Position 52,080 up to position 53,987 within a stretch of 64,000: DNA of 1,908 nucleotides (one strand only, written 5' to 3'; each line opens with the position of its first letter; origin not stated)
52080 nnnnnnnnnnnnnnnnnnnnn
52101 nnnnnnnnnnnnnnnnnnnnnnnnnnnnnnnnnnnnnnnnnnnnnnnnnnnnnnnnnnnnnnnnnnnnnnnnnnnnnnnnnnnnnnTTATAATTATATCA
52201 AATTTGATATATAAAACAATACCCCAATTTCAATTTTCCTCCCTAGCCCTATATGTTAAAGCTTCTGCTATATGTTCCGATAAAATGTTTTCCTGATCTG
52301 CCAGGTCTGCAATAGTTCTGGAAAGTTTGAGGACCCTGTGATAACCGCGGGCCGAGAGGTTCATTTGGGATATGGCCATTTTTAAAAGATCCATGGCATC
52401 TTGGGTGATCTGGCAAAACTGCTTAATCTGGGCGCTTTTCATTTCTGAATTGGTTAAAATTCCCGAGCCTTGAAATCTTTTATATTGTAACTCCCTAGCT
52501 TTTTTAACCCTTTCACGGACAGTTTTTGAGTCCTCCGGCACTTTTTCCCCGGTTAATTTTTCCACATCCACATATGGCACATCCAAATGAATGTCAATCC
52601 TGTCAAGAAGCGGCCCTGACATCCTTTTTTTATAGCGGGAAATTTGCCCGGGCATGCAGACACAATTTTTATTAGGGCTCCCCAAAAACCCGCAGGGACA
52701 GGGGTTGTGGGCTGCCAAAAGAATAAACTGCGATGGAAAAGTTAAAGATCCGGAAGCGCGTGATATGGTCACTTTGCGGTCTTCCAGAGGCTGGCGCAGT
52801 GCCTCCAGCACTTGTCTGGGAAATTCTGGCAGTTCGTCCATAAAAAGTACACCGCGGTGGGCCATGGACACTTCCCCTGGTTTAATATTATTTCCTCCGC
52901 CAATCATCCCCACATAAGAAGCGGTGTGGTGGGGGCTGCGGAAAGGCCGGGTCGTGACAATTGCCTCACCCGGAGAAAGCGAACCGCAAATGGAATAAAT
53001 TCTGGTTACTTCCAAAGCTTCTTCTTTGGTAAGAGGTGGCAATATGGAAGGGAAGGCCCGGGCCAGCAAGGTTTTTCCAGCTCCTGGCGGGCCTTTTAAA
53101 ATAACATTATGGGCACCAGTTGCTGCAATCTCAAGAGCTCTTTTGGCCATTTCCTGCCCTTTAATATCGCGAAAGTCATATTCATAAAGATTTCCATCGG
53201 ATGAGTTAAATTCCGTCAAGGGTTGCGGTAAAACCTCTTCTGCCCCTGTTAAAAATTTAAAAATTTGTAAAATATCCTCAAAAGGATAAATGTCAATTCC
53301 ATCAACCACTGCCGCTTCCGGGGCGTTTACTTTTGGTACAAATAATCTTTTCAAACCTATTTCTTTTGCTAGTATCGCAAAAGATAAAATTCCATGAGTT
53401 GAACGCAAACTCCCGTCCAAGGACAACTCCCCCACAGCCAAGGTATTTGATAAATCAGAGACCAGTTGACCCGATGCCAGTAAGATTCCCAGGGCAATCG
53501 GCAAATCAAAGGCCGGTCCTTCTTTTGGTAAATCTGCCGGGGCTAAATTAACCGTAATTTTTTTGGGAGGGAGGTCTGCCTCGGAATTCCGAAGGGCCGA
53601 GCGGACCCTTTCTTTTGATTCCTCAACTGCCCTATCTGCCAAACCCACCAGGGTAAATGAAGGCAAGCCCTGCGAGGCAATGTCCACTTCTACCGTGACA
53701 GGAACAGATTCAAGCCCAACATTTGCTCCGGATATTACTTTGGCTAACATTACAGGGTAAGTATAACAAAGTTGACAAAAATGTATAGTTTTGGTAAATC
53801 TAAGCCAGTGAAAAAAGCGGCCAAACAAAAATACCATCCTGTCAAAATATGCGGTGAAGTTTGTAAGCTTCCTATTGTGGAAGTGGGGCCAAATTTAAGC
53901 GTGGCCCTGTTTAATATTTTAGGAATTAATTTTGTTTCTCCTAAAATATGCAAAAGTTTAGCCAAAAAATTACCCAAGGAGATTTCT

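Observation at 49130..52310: Array of three repeat-bounded cassettes ending in the 3' end of comM: candidate mobile/defence hotspot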

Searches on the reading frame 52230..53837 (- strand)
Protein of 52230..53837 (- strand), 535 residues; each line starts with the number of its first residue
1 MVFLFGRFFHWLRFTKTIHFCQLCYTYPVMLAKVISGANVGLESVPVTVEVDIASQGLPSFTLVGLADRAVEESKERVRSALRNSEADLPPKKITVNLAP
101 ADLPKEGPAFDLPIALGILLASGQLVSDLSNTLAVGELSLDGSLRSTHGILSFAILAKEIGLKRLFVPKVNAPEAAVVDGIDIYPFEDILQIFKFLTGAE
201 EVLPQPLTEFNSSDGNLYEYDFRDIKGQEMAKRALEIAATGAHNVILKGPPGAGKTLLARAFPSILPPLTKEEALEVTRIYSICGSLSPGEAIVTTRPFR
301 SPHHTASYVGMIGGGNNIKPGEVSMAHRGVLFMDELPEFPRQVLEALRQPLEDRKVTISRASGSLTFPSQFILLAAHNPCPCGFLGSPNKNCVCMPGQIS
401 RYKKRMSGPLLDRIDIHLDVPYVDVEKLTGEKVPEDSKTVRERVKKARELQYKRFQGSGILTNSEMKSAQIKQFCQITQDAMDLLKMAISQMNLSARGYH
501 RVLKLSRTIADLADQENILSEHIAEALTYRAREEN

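Call 6: search_protein_families(library=pfam, proteins=[window:52230-53837:-], max_evalue=0.1)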
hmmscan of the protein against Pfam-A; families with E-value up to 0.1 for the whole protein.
window:52230-53837:- (535 aa): 15 families
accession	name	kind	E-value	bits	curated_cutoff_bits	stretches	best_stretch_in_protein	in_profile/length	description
PF01078.27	Mg_chelatase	-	1.7e-91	305.7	20.3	1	221-427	1-206/207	Magnesium chelatase, subunit ChlI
PF13541.12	ChlI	-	1.8e-44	150.9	27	1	49-171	1-121/121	Subunit ChlI of Mg-chelatase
PF13335.12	Mg_chelatase_C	-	9.9e-33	113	26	1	435-530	2-94/94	Magnesium chelatase, subunit ChlI C-terminal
PF07728.20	AAA_5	-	3.1e-08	34.1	22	1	244-381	1-125/139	AAA domain (dynein-related subfamily)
PF00158.32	Sigma54_activat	-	1.5e-06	28.4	20.2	1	230-357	11-123/168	Sigma-54 interaction domain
PF00493.29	MCM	-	2.5e-06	27.2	23.3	1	316-381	110-175/224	MCM P-loop domain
PF05496.18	RuvB_N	-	3.5e-05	24.1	27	0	222-260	6-51/159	Holliday junction DNA helicase RuvB P-loop domain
PF07726.17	AAA_3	-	0.00023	21.5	27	0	329-380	64-113/131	ATPase family associated with various cellular activities (AAA)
PF13191.12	AAA_16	-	0.0015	19.5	32.6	1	233-265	14-47/167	AAA ATPase domain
PF05362.19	Lon_C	-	0.0027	17.7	21.1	1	89-175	91-176/205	Lon protease (S16) C-terminal proteolytic domain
PF00004.35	AAA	-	0.0037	18.1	21.2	1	245-264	1-20/131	ATPase family associated with various cellular activities (AAA)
PF01695.23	IstB_IS21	-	0.0038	17.2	24.1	1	240-262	90-112/238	IstB-like ATP binding protein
PF13401.12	AAA_22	-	0.011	16.5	27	0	241-267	4-30/130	AAA domain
PF20720.3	nSTAND3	-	0.012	15.8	27.2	1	233-261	9-36/155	Novel STAND NTPase 3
PF14532.12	Sigma54_activ_2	-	0.088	13.5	25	0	232-262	11-41/138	Sigma-54 interaction domain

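Call 10: find_related_loci(query=window:52230-53759:-, collection=genome_contigs, flank=10000)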
Query window:52230-53759:- (509 aa) in genome_contigs; peptide patterns used: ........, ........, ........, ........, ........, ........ (x = any residue, [..] = any of these).
599 stretches matched a pattern (row limit reached: there are more); 550 encode a relative of the query (tblastn E <= 1e-3); the best 80 are kept; 80 distinct loci.
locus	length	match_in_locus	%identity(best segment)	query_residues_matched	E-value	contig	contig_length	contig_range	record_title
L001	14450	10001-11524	78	2-509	0e+0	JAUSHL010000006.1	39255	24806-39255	MAG: Candidatus Daviesbacteria bacterium isolate E14_metabat.bin.192 E14_k141_255669, whole genome shotgun sequence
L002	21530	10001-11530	69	4-509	0e+0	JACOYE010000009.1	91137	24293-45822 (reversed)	MAG: Candidatus Microgenomates bacterium isolate NC_groundwater_171_Ag_S-0.1um_39_14 S4_GD2017_2_S1_scaffold_101, whole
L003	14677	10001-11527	61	4-508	0e+0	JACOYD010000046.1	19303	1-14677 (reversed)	MAG: Candidatus Microgenomates bacterium isolate NC_groundwater_170_Ag_S-0.1um_42_15 S4_GD2017_2_S1_scaffold_3186, whole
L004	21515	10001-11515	58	4-507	0e+0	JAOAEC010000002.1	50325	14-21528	MAG: Patescibacteria group bacterium isolate SKW25 NODE_2_length_50325_cov_6.063724, whole genome shotgun sequence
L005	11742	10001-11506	57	4-506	0e+0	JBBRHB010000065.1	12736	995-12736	MAG: Chloroflexales bacterium isolate Co_metawrap_2681 Cmw_2681_k141_3155653_length_12736_cov_8.0000, whole genome shotg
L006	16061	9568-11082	55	5-507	0e+0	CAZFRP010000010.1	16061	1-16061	MAG TPA_asm: uncultured Candidatus Saccharibacteria bacterium isolate binchicken_co387_145 genome assembly, contig: NODE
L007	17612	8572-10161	55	3-509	0e+0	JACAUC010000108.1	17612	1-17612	MAG: Candidatus Chloroheliaceae bacterium isolate L227-5C MAG2_108, whole genome shotgun sequence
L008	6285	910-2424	56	3-508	0e+0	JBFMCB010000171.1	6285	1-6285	MAG: Chloroflexota bacterium isolate MAG180 MAG180_171, whole genome shotgun sequence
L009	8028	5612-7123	54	4-507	0e+0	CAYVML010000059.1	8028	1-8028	MAG TPA_asm: uncultured Dehalococcoidales bacterium isolate SRP214966_co5_15 genome assembly, contig: NODE_9457_length_8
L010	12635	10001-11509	53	3-506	1e-174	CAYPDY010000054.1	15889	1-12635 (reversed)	MAG TPA_asm: uncultured Dehalococcoidia bacterium isolate SRP192927_co7_33 genome assembly, contig: NODE_6940_length_158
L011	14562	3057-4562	53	4-508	6e-173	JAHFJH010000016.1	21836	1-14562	MAG: Candidatus Doudnabacteria bacterium isolate nzgw381 NODE_1412_length_21837_cov_3.555811, whole genome shotgun seque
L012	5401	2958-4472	53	4-505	2e-175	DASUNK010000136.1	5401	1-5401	MAG TPA_asm: Longimicrobiaceae bacterium isolate SMAG_U1598 k141_694633, whole genome shotgun sequence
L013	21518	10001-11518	51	4-509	7e-172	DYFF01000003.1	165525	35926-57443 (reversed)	MAG TPA_asm: Thermodesulfovibrio sp. isolate Tomsk_34_156 Tomsk_k141_14356, whole genome shotgun sequence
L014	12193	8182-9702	50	3-509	2e-171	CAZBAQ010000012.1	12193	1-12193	MAG TPA_asm: uncultured Planctomycetia bacterium isolate SRP178699_co2_132 genome assembly, contig: NODE_4811_length_121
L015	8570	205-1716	53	4-505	2e-171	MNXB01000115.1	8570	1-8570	MAG: Elusimicrobia bacterium CG1_02_37_114 cg_0.2_sub10_scaffold_1659_c, whole genome shotgun sequence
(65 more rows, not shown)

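Call 38: search_protein_families(library=pfam, proteins=[L001:4814-5464:-, L001:5600-6382:+, L001:6595-7593:+, L001:7912-8478:+, L001:8651-9229:+, L001:9350-9691:+, L001:9660-9965:+, L001:12305-12817:+], max_evalue=0.01)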
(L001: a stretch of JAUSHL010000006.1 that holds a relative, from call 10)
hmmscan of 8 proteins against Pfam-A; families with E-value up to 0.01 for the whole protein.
L001:4814-5464:- (216 aa): 1 family
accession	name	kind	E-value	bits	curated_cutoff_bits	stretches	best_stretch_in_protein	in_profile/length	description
PF01797.21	Y1_Tnp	-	1.3e-07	32.2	23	1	69-143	40-119/121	Transposase IS200 like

L001:5600-6382:+ (260 aa): 0 families

L001:6595-7593:+ (332 aa): 7 families
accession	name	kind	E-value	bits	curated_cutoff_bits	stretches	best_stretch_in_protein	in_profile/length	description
PF00665.32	rve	-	2.3e-17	63.5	32.6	1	167-258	6-102/102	Integrase core domain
PF13683.12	rve_3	-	4.4e-10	39.6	26.5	1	247-314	2-67/67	Integrase core domain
PF13610.12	DDE_Tnp_IS240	-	2.9e-07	31.1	27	1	169-265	4-100/139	DDE domain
PF13518.12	HTH_28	-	0.00019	21.9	25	1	25-61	2-37/52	Helix-turn-helix domain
PF13565.12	HTH_32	-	0.0009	20.2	33.7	1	54-127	3-72/73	Homeodomain-like domain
PF07592.17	DDE_Tnp_ISAZ013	-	0.0024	17.4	26.9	1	102-179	22-102/308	Rhodopirellula transposase DDE domain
PF13358.12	DDE_3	-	0.0092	16.3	28.6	0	177-224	32-79/146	DDE superfamily endonuclease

L001:7912-8478:+ (188 aa): 16 families
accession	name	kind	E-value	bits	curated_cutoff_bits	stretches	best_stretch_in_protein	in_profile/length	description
PF05175.20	MTS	-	5.2e-34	117.8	23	1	24-184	8-169/170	Methyltransferase small domain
PF13847.12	Methyltransf_31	-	7.7e-18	65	27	1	49-173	5-130/145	Methyltransferase domain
PF06325.19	PrmA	-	7.4e-13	49.1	22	1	46-126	160-238/296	Ribosomal protein L11 methyltransferase (PrmA)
PF13649.12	Methyltransf_25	-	1.8e-11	45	27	1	51-147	1-97/97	Methyltransferase domain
PF08242.18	Methyltransf_12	-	3e-08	34.7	30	1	52-148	1-97/98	Methyltransferase domain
PF02475.24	TRM5-TYW2_MTfase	-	1.2e-06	29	28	1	15-125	7-115/164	TRM5/TYW2 methyltransferase domain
PF08241.18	Methyltransf_11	-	1.5e-06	29.2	21.2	1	52-122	1-68/95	Methyltransferase domain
PF10294.15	Methyltransf_16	-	1.9e-06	28.2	21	1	47-98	46-98/174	Lysine methyltransferase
PF13489.12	Methyltransf_23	-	1.9e-06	28.1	27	1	38-154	12-119/164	Methyltransferase domain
PF02527.21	GidB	-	6.9e-06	26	27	1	39-120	39-121/184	rRNA small subunit methyltransferase G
PF03848.20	TehB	-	1.9e-05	24.6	20.4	1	40-149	23-129/193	Tellurite resistance protein TehB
PF12847.13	Methyltransf_18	-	5e-05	23.8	27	1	47-119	14-87/151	Methyltransferase domain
PF02353.26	CMAS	-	0.00011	22.1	27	1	37-120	52-133/273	Mycolic acid cyclopropane synthetase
PF02390.23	Methyltransf_4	-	0.00018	21.5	24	1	49-103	3-57/173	Putative methyltransferase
PF00891.24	Methyltransf_2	-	0.0011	18.8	22.3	1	37-90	52-104/210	O-methyltransferase domain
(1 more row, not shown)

L001:8651-9229:+ (192 aa): 1 family
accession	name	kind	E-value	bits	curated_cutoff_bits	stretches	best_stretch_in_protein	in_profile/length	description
PF01928.26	CYTH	-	3.1e-09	37.4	23.2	1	48-158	49-170/179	CYTH domain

L001:9350-9691:+ (113 aa): 1 family
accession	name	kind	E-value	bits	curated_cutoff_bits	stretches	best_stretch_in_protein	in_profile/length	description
PF18924.5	DUF5674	-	5.5e-19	68.6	27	1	7-104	5-106/109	Protein of unknown function (DUF5674)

L001:9660-9965:+ (101 aa): 0 families

L001:12305-12817:+ (170 aa): 7 families
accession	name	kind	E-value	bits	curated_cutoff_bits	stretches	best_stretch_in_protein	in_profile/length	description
PF00583.31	Acetyltransf_1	-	6.3e-19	68.8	20.7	1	28-143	3-116/116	Acetyltransferase (GNAT) family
PF13508.13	Acetyltransf_7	-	2.3e-15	57.2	27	1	57-145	3-84/84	Acetyltransferase (GNAT) domain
PF13673.13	Acetyltransf_10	-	4.7e-13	49.7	23.6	1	43-155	20-119/128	Acetyltransferase (GNAT) domain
PF08445.16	FR47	-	1.2e-05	25.7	22.1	1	87-146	23-80/86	FR47-like protein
PF13527.13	Acetyltransf_9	-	1.3e-05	25.6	25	1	17-144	1-125/127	Acetyltransferase (GNAT) domain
PF14542.12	Acetyltransf_CG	-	0.0032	18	30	1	89-119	28-58/80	GCN5-related N-acetyl-transferase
PF17013.11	Acetyltransf_15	-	0.0038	17.1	35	1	67-146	47-139/210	Putative acetyl-transferase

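Call 42: find_related_loci(query=window:52230-53759:-, collection=metagenome_contigs, flank=8000)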
Query window:52230-53759:- (509 aa) in metagenome_contigs; peptide patterns used: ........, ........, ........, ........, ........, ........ (x = any residue, [..] = any of these).
600 stretches matched a pattern (row limit reached: there are more); 538 encode a relative of the query (tblastn E <= 1e-3); the best 80 are kept; 80 distinct loci.
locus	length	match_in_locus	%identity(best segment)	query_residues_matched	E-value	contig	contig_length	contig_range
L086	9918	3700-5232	69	4-509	0e+0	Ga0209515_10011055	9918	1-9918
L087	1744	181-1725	70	4-509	0e+0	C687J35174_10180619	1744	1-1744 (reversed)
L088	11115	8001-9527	67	4-509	0e+0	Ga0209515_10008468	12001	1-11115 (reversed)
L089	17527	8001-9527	61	4-508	0e+0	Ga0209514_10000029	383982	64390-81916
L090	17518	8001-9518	57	4-508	0e+0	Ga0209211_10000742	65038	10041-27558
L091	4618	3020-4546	55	4-506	0e+0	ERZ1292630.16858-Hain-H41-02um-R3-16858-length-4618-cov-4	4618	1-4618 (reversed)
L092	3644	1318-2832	56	4-507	0e+0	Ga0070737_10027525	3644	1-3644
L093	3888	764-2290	56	6-509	0e+0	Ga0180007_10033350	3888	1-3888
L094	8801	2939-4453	55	5-507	0e+0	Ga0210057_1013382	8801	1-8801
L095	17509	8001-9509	54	4-506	1e-180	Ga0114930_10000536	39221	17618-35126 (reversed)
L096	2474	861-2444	53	1-508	0e+0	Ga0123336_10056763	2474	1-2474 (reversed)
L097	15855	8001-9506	55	3-504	4e-180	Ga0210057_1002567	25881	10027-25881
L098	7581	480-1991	55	2-507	2e-180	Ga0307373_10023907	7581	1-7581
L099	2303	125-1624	54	5-504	0e+0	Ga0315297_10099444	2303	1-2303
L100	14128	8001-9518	51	4-509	4e-174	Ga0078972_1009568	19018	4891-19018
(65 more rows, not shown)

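Call 65: search_protein_families(library=ncbifam, proteins=[L001:4814-5464:-, window:52230-53759:-], max_evalue=0.001)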
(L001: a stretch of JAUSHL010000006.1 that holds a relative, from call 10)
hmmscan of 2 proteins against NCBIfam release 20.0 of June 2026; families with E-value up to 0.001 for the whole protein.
L001:4814-5464:- (216 aa): 1 family
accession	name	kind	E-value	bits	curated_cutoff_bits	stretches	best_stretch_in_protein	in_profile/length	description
NF047646.1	REP_Tyr_transpos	equivalog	2.7e-13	50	80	1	69-161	46-146/146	REP-associated tyrosine transposase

window:52230-53759:- (509 aa): 14 families
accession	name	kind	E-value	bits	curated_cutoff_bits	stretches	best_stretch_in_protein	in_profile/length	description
TIGR00368.1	TIGR00368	hypoth_equivalog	9.1e-183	608.4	362.4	1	9-504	2-499/499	YifB family Mg chelatase-like AAA ATPase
NF007365.0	PRK09862.1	equivalog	7.4e-129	430.6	530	1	5-505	3-493/506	YifB family Mg chelatase-like AAA ATPase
TIGR02902.1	spore_lonB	equivalog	1.1e-17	63.9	723.3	2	47-168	407-528/531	ATP-dependent protease LonB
TIGR00764.1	lon_rel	equivalog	1.2e-11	44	516.6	1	199-245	20-66/608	ATP-dependent protease LonB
TIGR02903.1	spore_lon_C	equivalog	2e-11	43.2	678.8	1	194-334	151-298/615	Lon family ATP-dependent protease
TIGR02442.1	Cob-chelat-sub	hypoth_equivalog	8.3e-09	34.4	779.45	1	287-353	113-179/641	putative cobaltochelatase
TIGR02031.1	BchD-ChlD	equivalog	3.2e-07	29.4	499.55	1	204-353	2-143/608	magnesium chelatase ATPase subunit D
NF038308.1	RNA_repair_RtcR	equivalog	6.5e-07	28.6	650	0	286-331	263-308/530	RNA repair transcriptional activator RtcR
NF000868.0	PRK00080.1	equivalog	5.9e-06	25.4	282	0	188-235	16-70/330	Holliday junction branch migration DNA helicase RuvB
NF011953.0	PRK15424.1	equivalog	1.9e-05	23.4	703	1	148-331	170-352/538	propionate catabolism operon regulatory protein PrpR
TIGR03922.1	T7SS_EccA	equivalog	9.3e-05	21.2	466.65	1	205-253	302-352/557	type VII secretion AAA-ATPase EccA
TIGR00635.1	ruvB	equivalog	0.00018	20.6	299.05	0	197-234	4-48/305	Holliday junction branch migration DNA helicase RuvB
TIGR02329.1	propionate_PrpR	equivalog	0.00027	19.7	499.2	1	206-331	225-337/526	propionate catabolism operon regulatory protein PrpR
TIGR02030.1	BchI-ChlI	equivalog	0.00061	19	466.95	0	288-353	118-183/337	magnesium chelatase ATPase subunit I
